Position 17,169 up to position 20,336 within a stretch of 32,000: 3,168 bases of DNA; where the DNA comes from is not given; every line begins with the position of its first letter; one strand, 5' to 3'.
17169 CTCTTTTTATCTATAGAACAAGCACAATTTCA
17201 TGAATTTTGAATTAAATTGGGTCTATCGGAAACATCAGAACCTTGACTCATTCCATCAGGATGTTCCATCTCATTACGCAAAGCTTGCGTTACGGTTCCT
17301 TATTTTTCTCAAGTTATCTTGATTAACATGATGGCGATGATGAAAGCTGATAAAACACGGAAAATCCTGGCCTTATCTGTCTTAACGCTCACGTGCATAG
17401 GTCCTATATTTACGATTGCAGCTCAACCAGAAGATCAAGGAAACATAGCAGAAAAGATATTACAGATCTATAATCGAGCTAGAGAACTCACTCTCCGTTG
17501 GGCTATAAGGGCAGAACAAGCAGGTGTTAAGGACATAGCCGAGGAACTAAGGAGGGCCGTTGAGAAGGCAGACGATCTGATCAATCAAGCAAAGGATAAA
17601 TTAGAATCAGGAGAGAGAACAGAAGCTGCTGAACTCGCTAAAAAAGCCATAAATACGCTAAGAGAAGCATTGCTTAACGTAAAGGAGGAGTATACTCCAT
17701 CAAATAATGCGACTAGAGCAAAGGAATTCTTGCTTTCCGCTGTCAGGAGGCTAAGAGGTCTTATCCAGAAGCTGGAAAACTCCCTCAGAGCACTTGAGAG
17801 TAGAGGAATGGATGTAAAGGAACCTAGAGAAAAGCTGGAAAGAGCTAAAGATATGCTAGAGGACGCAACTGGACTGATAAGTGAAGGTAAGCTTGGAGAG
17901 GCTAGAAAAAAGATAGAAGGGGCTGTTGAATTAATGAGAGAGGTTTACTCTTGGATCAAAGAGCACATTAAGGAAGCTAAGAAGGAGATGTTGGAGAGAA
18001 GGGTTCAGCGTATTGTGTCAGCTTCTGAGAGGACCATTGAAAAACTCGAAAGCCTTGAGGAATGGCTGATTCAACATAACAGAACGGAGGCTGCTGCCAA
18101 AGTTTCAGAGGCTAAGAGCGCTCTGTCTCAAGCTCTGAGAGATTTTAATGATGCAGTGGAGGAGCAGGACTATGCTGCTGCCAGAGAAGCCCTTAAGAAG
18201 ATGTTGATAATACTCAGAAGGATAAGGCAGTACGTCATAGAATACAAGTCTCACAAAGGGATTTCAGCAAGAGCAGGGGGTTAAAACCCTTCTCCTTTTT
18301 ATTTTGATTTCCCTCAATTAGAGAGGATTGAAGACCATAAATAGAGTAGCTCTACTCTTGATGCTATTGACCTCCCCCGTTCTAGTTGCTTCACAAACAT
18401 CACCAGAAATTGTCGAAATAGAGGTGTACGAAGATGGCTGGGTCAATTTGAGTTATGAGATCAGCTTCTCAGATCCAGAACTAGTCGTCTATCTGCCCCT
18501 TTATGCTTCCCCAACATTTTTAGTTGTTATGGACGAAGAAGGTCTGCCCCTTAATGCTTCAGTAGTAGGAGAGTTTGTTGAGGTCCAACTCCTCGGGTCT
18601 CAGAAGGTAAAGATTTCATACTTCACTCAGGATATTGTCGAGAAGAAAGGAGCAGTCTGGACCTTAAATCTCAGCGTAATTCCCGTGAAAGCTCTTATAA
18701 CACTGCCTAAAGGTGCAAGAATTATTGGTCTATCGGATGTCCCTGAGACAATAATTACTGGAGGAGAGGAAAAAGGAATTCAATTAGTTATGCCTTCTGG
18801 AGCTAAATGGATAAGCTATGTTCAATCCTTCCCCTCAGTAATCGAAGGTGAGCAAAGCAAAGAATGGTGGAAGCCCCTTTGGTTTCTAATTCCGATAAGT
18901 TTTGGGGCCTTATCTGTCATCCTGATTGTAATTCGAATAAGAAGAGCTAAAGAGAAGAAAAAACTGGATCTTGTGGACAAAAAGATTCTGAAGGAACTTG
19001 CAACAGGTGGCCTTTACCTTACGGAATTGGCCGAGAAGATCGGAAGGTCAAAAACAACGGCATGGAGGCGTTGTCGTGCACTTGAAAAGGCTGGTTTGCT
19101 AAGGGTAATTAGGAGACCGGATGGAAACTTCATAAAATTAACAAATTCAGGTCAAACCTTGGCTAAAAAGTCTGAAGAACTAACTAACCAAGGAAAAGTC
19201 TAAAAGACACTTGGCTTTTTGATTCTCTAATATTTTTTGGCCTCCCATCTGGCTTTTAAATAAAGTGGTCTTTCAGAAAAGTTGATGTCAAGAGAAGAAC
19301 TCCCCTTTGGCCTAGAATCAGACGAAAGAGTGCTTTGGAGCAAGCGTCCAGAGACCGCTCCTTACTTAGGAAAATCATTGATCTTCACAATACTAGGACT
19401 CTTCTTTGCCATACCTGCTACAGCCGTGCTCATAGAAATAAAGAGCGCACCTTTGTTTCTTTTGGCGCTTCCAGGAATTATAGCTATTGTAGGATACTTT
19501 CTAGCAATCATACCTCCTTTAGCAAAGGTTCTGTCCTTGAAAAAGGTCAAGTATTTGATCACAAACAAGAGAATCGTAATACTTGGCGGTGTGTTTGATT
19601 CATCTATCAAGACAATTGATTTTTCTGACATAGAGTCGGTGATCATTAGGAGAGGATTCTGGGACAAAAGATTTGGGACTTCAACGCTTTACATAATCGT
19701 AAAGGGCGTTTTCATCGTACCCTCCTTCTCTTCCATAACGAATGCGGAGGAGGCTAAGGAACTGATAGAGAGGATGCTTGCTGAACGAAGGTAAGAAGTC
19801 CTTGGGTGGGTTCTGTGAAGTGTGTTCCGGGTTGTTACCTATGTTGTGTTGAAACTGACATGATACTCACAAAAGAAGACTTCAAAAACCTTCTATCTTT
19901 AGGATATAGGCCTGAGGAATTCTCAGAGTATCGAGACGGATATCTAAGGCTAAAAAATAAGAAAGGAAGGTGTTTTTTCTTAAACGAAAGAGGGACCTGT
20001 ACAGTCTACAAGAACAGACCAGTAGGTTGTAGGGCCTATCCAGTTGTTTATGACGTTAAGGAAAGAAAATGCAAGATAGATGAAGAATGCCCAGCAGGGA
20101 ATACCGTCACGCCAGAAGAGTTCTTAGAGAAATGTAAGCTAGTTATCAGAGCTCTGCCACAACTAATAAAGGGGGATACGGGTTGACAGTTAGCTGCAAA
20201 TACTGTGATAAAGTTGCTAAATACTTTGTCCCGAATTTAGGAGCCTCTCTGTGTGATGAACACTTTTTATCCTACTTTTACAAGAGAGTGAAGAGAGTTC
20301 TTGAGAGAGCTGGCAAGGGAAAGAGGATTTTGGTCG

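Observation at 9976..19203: Cell-envelope module built around an atypical MacB/FtsX-type ABC machine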

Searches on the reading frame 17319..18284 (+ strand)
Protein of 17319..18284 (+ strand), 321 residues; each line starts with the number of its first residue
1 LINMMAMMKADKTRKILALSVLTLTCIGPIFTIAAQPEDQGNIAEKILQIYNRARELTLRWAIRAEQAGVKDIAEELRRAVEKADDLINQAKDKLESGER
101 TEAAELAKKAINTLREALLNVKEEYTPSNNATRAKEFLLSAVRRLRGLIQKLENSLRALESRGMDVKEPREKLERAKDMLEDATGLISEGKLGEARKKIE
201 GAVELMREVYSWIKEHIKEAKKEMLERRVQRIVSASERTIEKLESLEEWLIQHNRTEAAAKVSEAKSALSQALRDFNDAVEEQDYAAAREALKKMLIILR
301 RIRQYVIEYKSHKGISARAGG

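Call 4: search_protein_families(library=pfam, proteins=[window:17319-18284:+], max_evalue=0.01)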
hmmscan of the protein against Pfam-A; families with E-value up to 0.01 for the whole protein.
window:17319-18284:+ (321 aa): 1 family
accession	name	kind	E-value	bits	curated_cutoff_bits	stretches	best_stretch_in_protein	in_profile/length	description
PF21815.4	PAS_PdeA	-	0.0046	17.3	21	0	12-70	30-87/106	PdeA-like PAS domain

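Call 7: search_protein_families(library=ncbifam, proteins=[window:17319-18284:+], max_evalue=0.01)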
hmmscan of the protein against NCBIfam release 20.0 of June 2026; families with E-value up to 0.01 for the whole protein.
window:17319-18284:+ (321 aa): 2 families
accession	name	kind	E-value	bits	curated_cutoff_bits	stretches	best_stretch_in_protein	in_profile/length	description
TIGR01069.2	mutS2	equivalog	0.0033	15.8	400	1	132-227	505-600/790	endonuclease MutS2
NF002007.0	PRK00808.1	equivalog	0.0097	16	109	0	222-283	80-145/156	bacteriohemerythrin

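Call 35: search_protein_families(library=pfam, proteins=[window:17319-18284:+], max_evalue=10)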
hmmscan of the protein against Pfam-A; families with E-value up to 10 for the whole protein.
window:17319-18284:+ (321 aa): 46 families (the best 25 are shown)
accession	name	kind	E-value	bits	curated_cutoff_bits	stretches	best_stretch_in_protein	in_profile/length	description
PF21815.4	PAS_PdeA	-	0.0046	17.3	21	1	12-70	30-87/106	PdeA-like PAS domain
PF13779.11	DUF4175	-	0.021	13.3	27.3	2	76-124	695-743/825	Domain of unknown function (DUF4175)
PF10938.13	YfdX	-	0.028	14.9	26.6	1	83-197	19-134/149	YfdX protein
PF07361.16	Cytochrom_B562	-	0.055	14.5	30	1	120-201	8-89/102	Cytochrome b562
PF12489.13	ARA70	-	0.063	13.8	23.6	1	226-269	39-82/131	Nuclear coactivator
PF21329.2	CYP38_PsbQ-like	-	0.072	14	27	2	241-312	22-95/117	Peptidyl-prolyl cis-trans isomerase CYP38-like, PsbQ-like domain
PF04212.24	MIT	-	0.097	13.2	30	1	82-120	2-40/66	MIT (microtubule interacting and transport) domain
PF21896.2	Talin_IBS2B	-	0.11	12.8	27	1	79-191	4-83/118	Talin IBS2B domain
PF11647.13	MLD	-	0.14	12.8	35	1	271-315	28-66/81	Membrane Localization Domain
PF07719.23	TPR_2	-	0.14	12.8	27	0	86-111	3-28/34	Tetratricopeptide repeat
PF23706.1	Rv1893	-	0.14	12.4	27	1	70-95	12-34/72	Rv1893-like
PF14863.12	Alkyl_sulf_dimr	-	0.16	12.8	26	1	71-113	56-98/139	Alkyl sulfatase dimerisation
PF02561.19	FliS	-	0.16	12.6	26.7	0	271-303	27-59/115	Flagellar protein FliS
PF09345.15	SiaC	-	0.16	12.1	24.5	1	45-83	74-112/120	SiaC family regulatory phosphoprotein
PF20669.3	Exo70_N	-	0.19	12.4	23.9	1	138-184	33-70/83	Exocyst complex component Exo70 N-terminal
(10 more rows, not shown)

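Call 79: search_protein_families(library=padloc, proteins=[window:17319-18284:+], max_evalue=0.001)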
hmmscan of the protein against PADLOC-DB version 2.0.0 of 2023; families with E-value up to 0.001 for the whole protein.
window:17319-18284:+ (321 aa): 1 family
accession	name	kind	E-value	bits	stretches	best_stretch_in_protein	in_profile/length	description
PDLC02886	DpdH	-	9.4e-05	20.5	0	108-156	26-74/80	DpdH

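Call 101: search_solved_structures(query=window:17319-18284:+, max_evalue=1)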
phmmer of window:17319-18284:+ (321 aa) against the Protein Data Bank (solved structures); distinct sequences matched with E-value up to 1: 2.
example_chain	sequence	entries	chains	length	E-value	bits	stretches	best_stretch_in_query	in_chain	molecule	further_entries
5fd9_A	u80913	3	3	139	0.15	14.6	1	120-210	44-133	Vacuolar-sorting protein SNF7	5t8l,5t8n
5fd7_A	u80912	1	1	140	0.17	14.4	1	120-210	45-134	Vacuolar-sorting protein SNF7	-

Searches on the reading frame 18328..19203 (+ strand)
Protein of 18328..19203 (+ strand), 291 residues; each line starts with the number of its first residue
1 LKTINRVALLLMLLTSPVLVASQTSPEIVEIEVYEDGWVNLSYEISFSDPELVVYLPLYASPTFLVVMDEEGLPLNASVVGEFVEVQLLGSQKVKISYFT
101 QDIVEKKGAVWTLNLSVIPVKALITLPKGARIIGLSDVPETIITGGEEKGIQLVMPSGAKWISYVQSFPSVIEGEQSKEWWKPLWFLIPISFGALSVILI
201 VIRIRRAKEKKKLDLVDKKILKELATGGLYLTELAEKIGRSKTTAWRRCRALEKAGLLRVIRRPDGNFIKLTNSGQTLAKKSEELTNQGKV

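Call 4: search_protein_families(library=pfam, proteins=[window:18328-19203:+], max_evalue=0.01)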
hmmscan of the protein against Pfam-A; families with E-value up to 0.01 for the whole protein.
window:18328-19203:+ (291 aa): 9 families
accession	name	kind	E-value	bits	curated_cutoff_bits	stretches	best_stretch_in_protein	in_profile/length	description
PF13412.12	HTH_24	-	6.5e-09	35.7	21.9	1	213-259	1-48/48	Winged helix-turn-helix DNA-binding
PF25213.1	HVO_A0261_N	-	5.5e-06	26.6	35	1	219-286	15-78/86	HVO_A0261 N-terminal domain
PF01047.28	MarR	-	2.1e-05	24.7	24.6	1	226-265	15-54/59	MarR family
PF12840.13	HTH_20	-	2.3e-05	24.7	27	1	219-261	8-51/51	Helix-turn-helix domain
PF13404.12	HTH_AsnC-type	-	2.4e-05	24.5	27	1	213-253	1-42/42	AsnC-type helix-turn-helix domain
PF08279.18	HTH_11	-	3e-05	24.3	25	1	219-260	4-46/55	HTH domain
PF09339.16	HTH_IclR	-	7.7e-05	22.8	22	1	226-259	16-49/52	IclR helix-turn-helix domain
PF12802.13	MarR_2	-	0.0039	17.7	27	1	221-264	11-56/61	MarR family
PF01022.26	HTH_5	-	0.0047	17.2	22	0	219-259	6-46/47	Bacterial regulatory protein, arsR family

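Call 7: search_protein_families(library=ncbifam, proteins=[window:18328-19203:+], max_evalue=0.01)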
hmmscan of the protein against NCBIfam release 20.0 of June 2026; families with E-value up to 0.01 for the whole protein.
window:18328-19203:+ (291 aa): 3 families
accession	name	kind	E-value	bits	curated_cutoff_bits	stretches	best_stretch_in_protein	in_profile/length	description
TIGR01884.1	cas_HTH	subfamily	4.8e-07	29.4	60.2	1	212-266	139-195/202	CRISPR-associated CARF protein Csa3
NF008370.0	PRK11169.1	equivalog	2.5e-05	24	233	1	206-259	5-59/164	leucine-responsive transcriptional regulator Lrp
NF033788.1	HTH_metalloreg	subfamily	0.0094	15.7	55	0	219-263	15-60/77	metalloregulator ArsR/SmtB family transcription factor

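Call 28: find_homologous_proteins(query=window:18328-19203:+, max_evalue=0.001)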
Query window:18328-19203:+ (291 aa): 9 proteins with E <= 0.001 among 2100 candidates.
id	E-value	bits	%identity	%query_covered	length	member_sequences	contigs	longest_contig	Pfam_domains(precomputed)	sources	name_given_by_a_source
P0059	7.5e-176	601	100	96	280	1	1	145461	PF01047.29,PF13412.13,PF13404.13,PF25213.2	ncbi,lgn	-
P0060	8.1e-135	466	74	98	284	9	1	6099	PF13412.13,PF08279.19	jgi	-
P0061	2.0e-131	455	74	97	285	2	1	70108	PF13412.13,PF08279.19,PF13404.13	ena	-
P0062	2.0e-131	455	73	98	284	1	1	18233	PF13412.13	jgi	-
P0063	1.2e-128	446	71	98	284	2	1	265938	PF13412.13,PF08279.19,PF13404.13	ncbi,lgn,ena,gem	-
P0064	1.4e-110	387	64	98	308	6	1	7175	PF13412.13,PF08279.19,PF25213.2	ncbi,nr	ncbi:MAG TPA: winged helix-turn-helix transcriptional regulator [Candidatus Korarchaeota archaeon]|n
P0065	3.3e-99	350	59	96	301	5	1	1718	PF13412.13,PF25213.2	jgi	-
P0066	9.4e-93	328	57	90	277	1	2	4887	PF12840.14,PF13412.13,PF25213.2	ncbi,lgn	-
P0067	3.8e-18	84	31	91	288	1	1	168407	PF13412.13,PF01978.26,PF12802.14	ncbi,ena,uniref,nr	ncbi:helix-turn-helix domain-containing protein [Thermococcus sp.]|uniref:helix-turn-helix transcrip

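Call 29: find_encoding_contigs(protein=P0063, flank=8000, max_places=1)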
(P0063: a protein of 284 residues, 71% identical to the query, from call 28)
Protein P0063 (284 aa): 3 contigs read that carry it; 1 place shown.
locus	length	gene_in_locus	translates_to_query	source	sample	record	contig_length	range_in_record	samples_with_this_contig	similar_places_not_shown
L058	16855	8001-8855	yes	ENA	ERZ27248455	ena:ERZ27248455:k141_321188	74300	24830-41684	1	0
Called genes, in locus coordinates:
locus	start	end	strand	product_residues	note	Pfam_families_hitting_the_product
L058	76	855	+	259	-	PF04015:DUF362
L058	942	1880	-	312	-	-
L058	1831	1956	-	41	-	-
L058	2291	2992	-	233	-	PF00005:ABC_tran, PF13304:AAA_21 (weak)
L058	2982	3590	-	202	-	PF02687:FtsX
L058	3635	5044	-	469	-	PF12704:MacB_PCD (weak), PF02687:FtsX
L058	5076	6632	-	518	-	PF13620:CarboxypepD_reg (weak)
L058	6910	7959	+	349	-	-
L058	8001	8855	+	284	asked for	PF13404:HTH_AsnC-type (faint), PF13412:HTH_24, PF08279:HTH_11 (faint)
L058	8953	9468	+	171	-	PF03703:bPH_2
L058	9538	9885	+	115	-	PF03692:CxxCxxCC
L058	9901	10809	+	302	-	PF01171:ATP_bind_3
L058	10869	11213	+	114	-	PF03091:CutA1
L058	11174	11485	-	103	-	-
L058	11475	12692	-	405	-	PF07690:MFS_1, PF12832:MFS_1_like (faint), PF00083:Sugar_tr (faint), PF07690:MFS_1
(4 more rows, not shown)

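Call 30: find_encoding_contigs(protein=P0067, flank=8000, max_places=1)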
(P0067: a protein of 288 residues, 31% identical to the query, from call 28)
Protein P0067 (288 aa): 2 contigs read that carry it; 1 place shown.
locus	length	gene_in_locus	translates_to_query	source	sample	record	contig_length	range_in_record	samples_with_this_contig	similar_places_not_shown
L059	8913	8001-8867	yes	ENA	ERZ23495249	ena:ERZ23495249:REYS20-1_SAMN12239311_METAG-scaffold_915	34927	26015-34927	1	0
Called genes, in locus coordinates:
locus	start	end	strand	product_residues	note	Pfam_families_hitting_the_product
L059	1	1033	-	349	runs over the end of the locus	PF02926:THUMP, PF14419:SPOUT_MTase_2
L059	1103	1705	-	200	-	PF01015:Ribosomal_S3Ae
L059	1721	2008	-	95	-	-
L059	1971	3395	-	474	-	PF01368:DHH, PF21763:DHH_CID, PF02272:DHHA1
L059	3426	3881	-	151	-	PF08069:Ribosomal_S13_N, PF00312:Ribosomal_S15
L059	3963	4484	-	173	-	PF04021:Class_IIIsignal (weak), PF00932:LTD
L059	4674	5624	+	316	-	-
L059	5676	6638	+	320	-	PF01978:TrmB (weak), PF12802:MarR_2 (weak), PF24034:DUF7343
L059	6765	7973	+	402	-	-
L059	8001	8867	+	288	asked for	PF01978:TrmB, PF12802:MarR_2 (faint), PF13412:HTH_24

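Call 70: find_encoding_contigs(protein=P0064, flank=7000, max_places=1)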
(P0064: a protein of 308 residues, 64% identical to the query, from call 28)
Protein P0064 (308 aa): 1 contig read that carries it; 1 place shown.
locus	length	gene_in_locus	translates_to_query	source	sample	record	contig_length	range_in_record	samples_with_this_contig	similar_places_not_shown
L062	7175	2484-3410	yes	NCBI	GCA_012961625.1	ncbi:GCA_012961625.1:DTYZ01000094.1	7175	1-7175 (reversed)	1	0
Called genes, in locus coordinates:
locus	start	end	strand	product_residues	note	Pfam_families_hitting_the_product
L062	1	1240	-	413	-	?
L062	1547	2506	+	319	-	-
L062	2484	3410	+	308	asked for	PF08279:HTH_11 (faint), PF13412:HTH_24, PF25213:HVO_A0261_N (faint)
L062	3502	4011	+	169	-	PF03703:bPH_2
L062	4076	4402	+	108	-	PF03692:CxxCxxCC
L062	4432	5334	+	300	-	PF01171:ATP_bind_3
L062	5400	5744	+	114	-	PF03091:CutA1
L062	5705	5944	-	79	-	-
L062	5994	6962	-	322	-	PF07690:MFS_1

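Call 71: find_encoding_contigs(protein=P0066, flank=5000, max_places=1)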
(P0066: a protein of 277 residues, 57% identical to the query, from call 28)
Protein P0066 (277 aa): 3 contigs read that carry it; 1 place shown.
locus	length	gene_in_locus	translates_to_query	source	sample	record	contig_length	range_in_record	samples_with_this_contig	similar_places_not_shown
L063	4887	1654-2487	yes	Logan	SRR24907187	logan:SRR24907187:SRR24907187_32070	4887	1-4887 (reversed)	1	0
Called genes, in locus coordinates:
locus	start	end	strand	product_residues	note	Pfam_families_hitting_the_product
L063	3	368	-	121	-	?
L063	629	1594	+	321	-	-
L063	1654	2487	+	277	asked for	PF12840:HTH_20 (faint), PF13412:HTH_24, PF25213:HVO_A0261_N (faint)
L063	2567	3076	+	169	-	PF03703:bPH_2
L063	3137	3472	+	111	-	PF03692:CxxCxxCC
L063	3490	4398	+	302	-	PF22082:TtuA_LIM_N (weak), PF01171:ATP_bind_3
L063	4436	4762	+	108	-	PF03091:CutA1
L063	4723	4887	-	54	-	?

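Call 79: search_protein_families(library=padloc, proteins=[window:18328-19203:+], max_evalue=0.001)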
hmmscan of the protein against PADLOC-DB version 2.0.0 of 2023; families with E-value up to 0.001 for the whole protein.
window:18328-19203:+ (291 aa): 8 families
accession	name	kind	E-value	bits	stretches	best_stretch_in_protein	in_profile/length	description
PDLC01848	CARF3--CARF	-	1.9e-08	32.2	1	211-280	133-194/197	-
PDLC01434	CasR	-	2.1e-08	32.3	1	212-266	125-179/191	"CAS-I,CAS-II,CAS-III,CAS-IV,CAS-V,CAS-VI; associated_signaling"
PDLC01044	Csa3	-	6.4e-07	27.4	1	209-277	130-192/194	Type I-A associated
PDLC01268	CasR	-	9.3e-07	27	1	212-263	121-171/179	"CAS-I,CAS-II,CAS-III,CAS-IV,CAS-V,CAS-VI; associated_signaling"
PDLC01879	CARF3--CARF_TM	-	1.3e-06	26.2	1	201-281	142-219/222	-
PDLC01858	CARF3--CARF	-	1.6e-06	26.1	1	202-259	132-188/204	-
PDLC01875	CARF3--CARF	-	7.7e-06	23.8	1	216-281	147-213/219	-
PDLC01438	Csa3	-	0.00069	17.7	1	214-269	147-197/305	"CAS-I,CAS-II,CAS-III,CAS-IV,CAS-V,CAS-VI; associated_signaling"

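Call 102: search_solved_structures(query=window:18328-19203:+, max_evalue=0.1)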
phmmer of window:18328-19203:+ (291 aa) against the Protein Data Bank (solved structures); distinct sequences matched with E-value up to 0.1: 4.
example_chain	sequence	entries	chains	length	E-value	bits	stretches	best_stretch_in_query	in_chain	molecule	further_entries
2l4a_A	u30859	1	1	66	0.001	21.5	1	208-259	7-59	Leucine responsive regulatory protein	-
3i4p_A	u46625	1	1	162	0.0016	20.8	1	214-259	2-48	Transcriptional regulator, AsnC family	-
2gqq_A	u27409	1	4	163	0.0087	18.4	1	209-259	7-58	Leucine-responsive regulatory protein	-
4fx0_A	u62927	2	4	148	0.069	15.5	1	228-282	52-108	PROBABLE TRANSCRIPTIONAL REPRESSOR PROTEIN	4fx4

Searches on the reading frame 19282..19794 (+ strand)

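Call 4: search_protein_families(library=pfam, proteins=[window:19282-19794:+], max_evalue=0.01)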
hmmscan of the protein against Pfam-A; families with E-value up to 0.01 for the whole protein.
window:19282-19794:+ (170 aa): 1 family
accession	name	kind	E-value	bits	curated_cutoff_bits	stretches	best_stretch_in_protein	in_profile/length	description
PF03703.20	bPH_2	-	7.2e-10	39.4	22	1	89-162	4-78/78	Bacterial PH domain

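Call 7: search_protein_families(library=ncbifam, proteins=[window:19282-19794:+], max_evalue=0.01)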
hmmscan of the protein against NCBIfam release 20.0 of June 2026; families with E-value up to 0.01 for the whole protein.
window:19282-19794:+ (170 aa): 1 family
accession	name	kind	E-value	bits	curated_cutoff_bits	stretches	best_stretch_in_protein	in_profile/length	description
NF040894.1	puhB_PGC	equivalog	3.6e-06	26.9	110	1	5-123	10-131/176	photosynthetic complex putative assembly protein PuhB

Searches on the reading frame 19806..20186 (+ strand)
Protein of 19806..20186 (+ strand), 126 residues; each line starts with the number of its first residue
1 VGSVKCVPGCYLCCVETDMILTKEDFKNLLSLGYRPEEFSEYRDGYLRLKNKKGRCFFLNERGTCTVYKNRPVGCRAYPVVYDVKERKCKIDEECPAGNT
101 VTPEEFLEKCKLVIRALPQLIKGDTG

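Call 6: search_protein_families(library=pfam, proteins=[window:19806-20186:+], max_evalue=0.001)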
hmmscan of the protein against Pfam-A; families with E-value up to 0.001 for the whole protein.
window:19806-20186:+ (126 aa): 1 family
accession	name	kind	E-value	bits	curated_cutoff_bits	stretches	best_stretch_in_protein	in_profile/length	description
PF03692.20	CxxCxxCC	-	6.2e-12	46.5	23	1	5-95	1-84/85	Putative zinc- or iron-chelating domain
